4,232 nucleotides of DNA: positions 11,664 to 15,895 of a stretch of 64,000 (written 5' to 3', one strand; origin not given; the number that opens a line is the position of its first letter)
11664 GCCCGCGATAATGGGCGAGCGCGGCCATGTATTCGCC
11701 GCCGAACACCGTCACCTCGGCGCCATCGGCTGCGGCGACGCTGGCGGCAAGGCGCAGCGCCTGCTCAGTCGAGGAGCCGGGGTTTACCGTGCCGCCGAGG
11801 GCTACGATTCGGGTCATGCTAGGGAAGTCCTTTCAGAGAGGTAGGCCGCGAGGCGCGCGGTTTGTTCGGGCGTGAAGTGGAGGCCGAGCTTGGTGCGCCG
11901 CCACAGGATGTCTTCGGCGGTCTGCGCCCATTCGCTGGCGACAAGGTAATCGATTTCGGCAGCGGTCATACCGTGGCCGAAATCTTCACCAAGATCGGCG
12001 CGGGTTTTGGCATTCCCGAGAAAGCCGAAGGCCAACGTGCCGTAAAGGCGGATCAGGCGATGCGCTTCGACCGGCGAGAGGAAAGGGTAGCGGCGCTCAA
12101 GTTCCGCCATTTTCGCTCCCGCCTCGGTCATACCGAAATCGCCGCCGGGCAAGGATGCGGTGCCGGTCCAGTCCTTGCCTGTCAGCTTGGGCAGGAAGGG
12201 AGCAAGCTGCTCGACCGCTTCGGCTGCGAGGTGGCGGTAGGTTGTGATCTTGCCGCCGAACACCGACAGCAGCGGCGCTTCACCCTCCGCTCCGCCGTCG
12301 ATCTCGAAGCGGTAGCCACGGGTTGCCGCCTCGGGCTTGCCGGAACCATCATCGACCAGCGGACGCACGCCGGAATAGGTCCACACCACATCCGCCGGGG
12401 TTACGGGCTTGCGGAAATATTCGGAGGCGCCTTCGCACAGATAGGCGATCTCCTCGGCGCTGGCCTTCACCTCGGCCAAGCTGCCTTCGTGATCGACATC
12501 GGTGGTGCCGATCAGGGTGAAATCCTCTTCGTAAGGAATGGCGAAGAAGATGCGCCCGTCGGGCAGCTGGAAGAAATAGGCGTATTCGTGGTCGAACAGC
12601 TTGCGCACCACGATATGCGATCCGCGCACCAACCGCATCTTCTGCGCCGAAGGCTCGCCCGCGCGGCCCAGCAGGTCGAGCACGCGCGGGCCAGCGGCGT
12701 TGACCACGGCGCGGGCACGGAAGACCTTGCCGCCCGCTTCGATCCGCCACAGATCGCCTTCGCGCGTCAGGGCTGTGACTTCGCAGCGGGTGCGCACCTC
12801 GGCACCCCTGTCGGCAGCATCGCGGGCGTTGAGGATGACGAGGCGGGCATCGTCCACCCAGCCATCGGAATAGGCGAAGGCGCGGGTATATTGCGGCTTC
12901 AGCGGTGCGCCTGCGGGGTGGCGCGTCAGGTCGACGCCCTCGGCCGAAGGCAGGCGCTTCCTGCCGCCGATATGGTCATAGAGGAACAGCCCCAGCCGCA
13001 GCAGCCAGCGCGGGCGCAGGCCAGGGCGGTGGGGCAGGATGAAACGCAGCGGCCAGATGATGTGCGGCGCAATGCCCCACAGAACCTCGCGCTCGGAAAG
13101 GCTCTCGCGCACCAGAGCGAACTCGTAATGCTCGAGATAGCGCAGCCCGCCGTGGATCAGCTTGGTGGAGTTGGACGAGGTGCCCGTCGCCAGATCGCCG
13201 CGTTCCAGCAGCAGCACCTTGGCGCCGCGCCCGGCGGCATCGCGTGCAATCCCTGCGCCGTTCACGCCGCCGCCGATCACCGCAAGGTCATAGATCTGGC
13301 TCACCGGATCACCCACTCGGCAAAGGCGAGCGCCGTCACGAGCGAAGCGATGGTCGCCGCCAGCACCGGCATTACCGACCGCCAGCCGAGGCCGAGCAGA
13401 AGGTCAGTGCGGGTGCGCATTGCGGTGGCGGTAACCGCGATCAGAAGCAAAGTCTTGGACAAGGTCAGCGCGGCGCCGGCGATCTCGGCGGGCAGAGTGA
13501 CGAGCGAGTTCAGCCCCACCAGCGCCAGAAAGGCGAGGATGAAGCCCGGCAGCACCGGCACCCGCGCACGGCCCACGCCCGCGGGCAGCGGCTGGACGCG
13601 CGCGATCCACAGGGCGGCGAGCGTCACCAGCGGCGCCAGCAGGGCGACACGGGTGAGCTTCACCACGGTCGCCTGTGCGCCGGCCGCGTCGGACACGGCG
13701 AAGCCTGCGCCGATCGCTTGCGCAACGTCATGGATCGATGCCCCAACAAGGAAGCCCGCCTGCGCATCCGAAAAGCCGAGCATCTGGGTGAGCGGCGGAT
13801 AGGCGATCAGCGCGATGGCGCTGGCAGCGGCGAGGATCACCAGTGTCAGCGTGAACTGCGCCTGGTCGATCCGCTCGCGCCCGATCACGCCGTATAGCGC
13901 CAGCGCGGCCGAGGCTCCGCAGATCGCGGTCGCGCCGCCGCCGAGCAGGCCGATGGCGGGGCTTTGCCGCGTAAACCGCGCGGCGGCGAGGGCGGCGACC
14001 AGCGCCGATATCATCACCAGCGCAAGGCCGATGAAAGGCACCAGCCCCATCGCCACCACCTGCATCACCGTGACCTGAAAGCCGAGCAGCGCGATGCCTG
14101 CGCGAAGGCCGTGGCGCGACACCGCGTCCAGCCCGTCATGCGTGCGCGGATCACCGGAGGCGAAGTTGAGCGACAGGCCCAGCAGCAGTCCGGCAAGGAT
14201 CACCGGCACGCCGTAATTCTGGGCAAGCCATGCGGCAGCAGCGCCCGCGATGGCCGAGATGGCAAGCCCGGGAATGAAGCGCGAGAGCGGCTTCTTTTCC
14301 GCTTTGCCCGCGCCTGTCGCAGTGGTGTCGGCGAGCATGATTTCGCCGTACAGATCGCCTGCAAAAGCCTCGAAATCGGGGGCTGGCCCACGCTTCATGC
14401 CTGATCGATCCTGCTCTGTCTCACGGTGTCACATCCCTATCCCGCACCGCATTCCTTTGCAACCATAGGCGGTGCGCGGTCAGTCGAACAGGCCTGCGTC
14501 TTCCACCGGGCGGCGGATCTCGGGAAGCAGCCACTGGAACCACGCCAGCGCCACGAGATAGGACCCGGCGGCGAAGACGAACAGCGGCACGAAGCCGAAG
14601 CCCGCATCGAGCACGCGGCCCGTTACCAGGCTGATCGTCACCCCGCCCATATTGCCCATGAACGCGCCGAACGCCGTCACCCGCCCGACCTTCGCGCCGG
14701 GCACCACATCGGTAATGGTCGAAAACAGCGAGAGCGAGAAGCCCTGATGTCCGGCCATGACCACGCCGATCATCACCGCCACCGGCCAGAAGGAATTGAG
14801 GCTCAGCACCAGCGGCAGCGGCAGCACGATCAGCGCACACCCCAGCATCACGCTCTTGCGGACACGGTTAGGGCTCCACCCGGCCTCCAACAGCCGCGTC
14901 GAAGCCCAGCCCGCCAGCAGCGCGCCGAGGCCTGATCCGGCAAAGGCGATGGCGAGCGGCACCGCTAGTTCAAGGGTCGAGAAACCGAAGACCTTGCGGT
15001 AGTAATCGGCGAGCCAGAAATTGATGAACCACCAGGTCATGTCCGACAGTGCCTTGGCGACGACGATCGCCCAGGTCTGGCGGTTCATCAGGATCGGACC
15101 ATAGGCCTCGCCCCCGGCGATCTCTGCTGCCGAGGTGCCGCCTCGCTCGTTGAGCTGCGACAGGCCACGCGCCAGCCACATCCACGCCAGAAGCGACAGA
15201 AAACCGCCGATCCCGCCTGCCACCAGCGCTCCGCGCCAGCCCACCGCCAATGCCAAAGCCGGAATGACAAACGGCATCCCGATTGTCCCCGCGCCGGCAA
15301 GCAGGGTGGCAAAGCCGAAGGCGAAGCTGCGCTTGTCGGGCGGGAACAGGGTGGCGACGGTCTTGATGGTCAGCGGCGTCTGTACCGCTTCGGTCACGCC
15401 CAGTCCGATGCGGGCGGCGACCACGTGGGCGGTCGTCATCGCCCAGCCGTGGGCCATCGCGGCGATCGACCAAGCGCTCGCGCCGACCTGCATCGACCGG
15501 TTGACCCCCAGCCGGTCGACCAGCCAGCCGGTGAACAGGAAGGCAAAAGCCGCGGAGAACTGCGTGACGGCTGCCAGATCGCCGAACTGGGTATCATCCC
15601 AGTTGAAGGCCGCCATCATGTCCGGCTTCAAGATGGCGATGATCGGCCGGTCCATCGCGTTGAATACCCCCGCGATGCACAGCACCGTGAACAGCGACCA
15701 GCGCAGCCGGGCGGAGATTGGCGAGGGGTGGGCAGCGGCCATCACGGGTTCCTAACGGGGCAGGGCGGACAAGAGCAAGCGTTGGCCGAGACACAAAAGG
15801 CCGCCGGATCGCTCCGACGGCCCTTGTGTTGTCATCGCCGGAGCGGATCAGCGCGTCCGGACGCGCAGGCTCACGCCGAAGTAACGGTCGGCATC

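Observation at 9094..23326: Self-contained sulfoquinovose(-glycerol) oxidative desulfonation island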

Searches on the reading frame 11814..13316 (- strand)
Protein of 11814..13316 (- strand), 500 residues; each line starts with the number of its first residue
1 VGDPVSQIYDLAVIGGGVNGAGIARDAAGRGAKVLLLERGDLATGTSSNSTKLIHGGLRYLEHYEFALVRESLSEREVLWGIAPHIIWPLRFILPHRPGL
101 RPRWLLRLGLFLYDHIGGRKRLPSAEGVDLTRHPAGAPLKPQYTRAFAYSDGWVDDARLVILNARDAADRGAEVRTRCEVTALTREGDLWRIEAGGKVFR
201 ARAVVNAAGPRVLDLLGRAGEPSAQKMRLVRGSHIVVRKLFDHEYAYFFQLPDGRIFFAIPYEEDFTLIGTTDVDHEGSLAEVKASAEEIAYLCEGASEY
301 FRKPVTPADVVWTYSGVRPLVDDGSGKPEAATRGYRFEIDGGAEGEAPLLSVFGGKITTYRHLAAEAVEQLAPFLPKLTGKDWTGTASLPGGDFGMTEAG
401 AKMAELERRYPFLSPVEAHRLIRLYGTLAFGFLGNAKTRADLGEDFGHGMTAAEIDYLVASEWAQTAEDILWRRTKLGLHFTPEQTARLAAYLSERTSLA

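Call 4: search_protein_families(library=pfam, proteins=[window:11814-13316:-])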
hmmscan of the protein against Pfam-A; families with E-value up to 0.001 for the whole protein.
window:11814-13316:- (500 aa): 5 families
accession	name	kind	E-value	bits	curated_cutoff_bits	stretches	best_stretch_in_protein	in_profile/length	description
PF01266.30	DAO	-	6.3e-62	210.6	27.9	1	10-360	1-352/353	FAD dependent oxidoreductase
PF16901.10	DAO_C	-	8.4e-12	45.5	31.4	1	384-479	3-98/126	C-terminal domain of alpha-glycerophosphate oxidase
PF07992.20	Pyr_redox_2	-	6.7e-05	22.9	26.1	0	9-45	1-38/291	Pyridine nucleotide-disulphide oxidoreductase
PF13450.12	NAD_binding_8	-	0.00055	20.6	21.9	0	13-51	1-39/68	NAD(P)-binding Rossmann-like domain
PF12831.13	FAD_oxidored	-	0.00097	19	27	0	10-50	1-41/416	FAD dependent oxidoreductase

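Call 9: search_protein_families(library=ncbifam, proteins=[window:11814-13316:-], max_evalue=0.00001)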
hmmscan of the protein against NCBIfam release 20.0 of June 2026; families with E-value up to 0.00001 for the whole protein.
window:11814-13316:- (500 aa): 13 families
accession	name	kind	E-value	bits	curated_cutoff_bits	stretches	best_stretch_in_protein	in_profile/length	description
NF009906.0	PRK13369.1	equivalog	4.3e-224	744.7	352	1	6-497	4-499/502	glycerol-3-phosphate dehydrogenase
NF008899.0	PRK12266.1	equivalog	5.6e-221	734.4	360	1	6-497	4-500/508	glycerol-3-phosphate dehydrogenase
NF033461.1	glycerol3P_ox_1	equivalog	2.2e-52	178.2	840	2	8-326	18-354/607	type 1 glycerol-3-phosphate oxidase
TIGR03377.1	glycerol3P_GlpA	equivalog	1.3e-40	139.4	552.8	2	139-479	124-457/530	anaerobic glycerol-3-phosphate dehydrogenase subunit GlpA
NF008313.0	PRK11101.1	equivalog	3.9e-31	108.3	425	1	9-480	9-468/548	anaerobic glycerol-3-phosphate dehydrogenase subunit A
NF008425.0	PRK11259.1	equivalog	2e-13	50.1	257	1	132-275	126-270/377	N-methyl-L-tryptophan oxidase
NF002480.1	PRK01747.1-1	equivalog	2.1e-11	43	540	0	10-70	250-311/645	bifunctional tRNA (5-methylaminomethyl-2-thiouridine)(34)-methyltransferase MnmC2/FAD-dependent 5-carboxymethylaminomethyl-2-thiouridine(34)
TIGR03197.1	MnmC_Cterm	equivalog_domain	2.1e-10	40.2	174.2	0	11-55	2-47/400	FAD-dependent 5-carboxymethylaminomethyl-2-thiouridine(34) oxidoreductase MnmC1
NF033460.1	glycerol3P_ox_II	equivalog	3.8e-10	39.4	460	0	9-58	2-52/361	type 2 glycerol-3-phosphate oxidase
TIGR02352.1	thiamin_ThiO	equivalog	4.9e-08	32.5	250.8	0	12-48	2-38/351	glycine oxidase ThiO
NF006130.0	PRK08274.1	equivalog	4.6e-06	25.7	369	0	7-43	4-40/467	FAD-dependent tricarballylate dehydrogenase TcuA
NF050086.1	pipecolate_AmaA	exception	6.7e-06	25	600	0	9-58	26-75/425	L-pipecolate oxidase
TIGR02032.1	GG-red-SF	subfamily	7.8e-06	25.8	158.8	0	9-42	1-34/297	geranylgeranyl reductase family protein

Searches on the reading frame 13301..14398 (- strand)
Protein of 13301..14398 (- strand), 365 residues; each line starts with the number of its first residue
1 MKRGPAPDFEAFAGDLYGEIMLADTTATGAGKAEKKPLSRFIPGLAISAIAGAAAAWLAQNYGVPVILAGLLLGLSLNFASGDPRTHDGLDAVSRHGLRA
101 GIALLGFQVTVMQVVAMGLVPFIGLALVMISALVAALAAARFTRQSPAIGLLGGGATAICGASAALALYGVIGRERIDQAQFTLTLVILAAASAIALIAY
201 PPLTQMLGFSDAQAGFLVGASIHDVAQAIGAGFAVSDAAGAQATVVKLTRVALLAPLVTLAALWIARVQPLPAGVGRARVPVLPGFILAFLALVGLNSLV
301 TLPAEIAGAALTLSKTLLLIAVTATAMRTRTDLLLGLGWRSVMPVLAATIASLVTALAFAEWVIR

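Call 4: search_protein_families(library=pfam, proteins=[window:13301-14398:-])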
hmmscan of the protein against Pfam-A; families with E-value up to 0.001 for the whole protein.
window:13301-14398:- (365 aa): 1 family
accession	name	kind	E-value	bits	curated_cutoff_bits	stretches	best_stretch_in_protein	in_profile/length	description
PF03601.19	Cons_hypoth698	-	4.7e-46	157.5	24.5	1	43-343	1-302/304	Conserved hypothetical protein 698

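Call 9: search_protein_families(library=ncbifam, proteins=[window:13301-14398:-], max_evalue=0.00001)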
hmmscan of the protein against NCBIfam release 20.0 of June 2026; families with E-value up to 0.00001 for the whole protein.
window:13301-14398:- (365 aa): 1 family
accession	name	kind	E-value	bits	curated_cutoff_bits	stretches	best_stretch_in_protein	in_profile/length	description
TIGR00698.1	TIGR00698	subfamily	2.6e-24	86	232.6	1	59-339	26-307/335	YeiH family putative sulfate export transporter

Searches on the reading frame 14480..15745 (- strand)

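Call 4: search_protein_families(library=pfam, proteins=[window:14480-15745:-])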
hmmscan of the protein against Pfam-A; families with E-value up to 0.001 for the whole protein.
window:14480-15745:- (421 aa): 1 family
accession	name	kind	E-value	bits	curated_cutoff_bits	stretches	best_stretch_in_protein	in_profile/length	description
PF07690.21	MFS_1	-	1.3e-42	146.4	33.4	2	22-369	1-344/347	Major Facilitator Superfamily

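Call 9: search_protein_families(library=ncbifam, proteins=[window:14480-15745:-], max_evalue=0.00001)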
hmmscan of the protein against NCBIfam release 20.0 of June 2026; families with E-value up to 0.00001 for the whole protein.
window:14480-15745:- (421 aa): 8 families
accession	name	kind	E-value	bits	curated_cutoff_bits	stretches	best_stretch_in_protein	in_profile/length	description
TIGR00893.1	2A0114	subfamily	6.8e-27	94.4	395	1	24-399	1-391/399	D-galactonate transporter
TIGR00881.1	2A0104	subfamily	2.4e-17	63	407.75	1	31-388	9-378/379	phosphoglycerate transporter protein PgtP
TIGR00895.1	2A0115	subfamily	7.7e-09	34.9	418.55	1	11-201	11-202/398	aromatic acid/H+ symport family MFS transporter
TIGR00711.1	efflux_EmrB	subfamily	3.3e-07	29.4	230.2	1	18-149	3-134/485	DHA2 family efflux MFS transporter permease subunit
NF000025.1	MFS_efflux_tcmA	exception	1.7e-06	27.1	999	1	16-176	25-185/538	tetracenomycin C efflux MFS transporter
NF012169.0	qepA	equivalog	2.2e-06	26.6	1075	1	12-150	16-155/511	fluoroquinolone efflux MFS transporter QepA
NF000031.1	MFS_efflux_LmrA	exception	2.5e-06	26.4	850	1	11-153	25-168/484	lincomycin efflux MFS transporter Lmr(A)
NF008586.0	PRK11551.1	equivalog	3.8e-06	26.2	410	1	21-400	18-389/406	3-(3-hydroxy-phenyl)propionate transporter MhpT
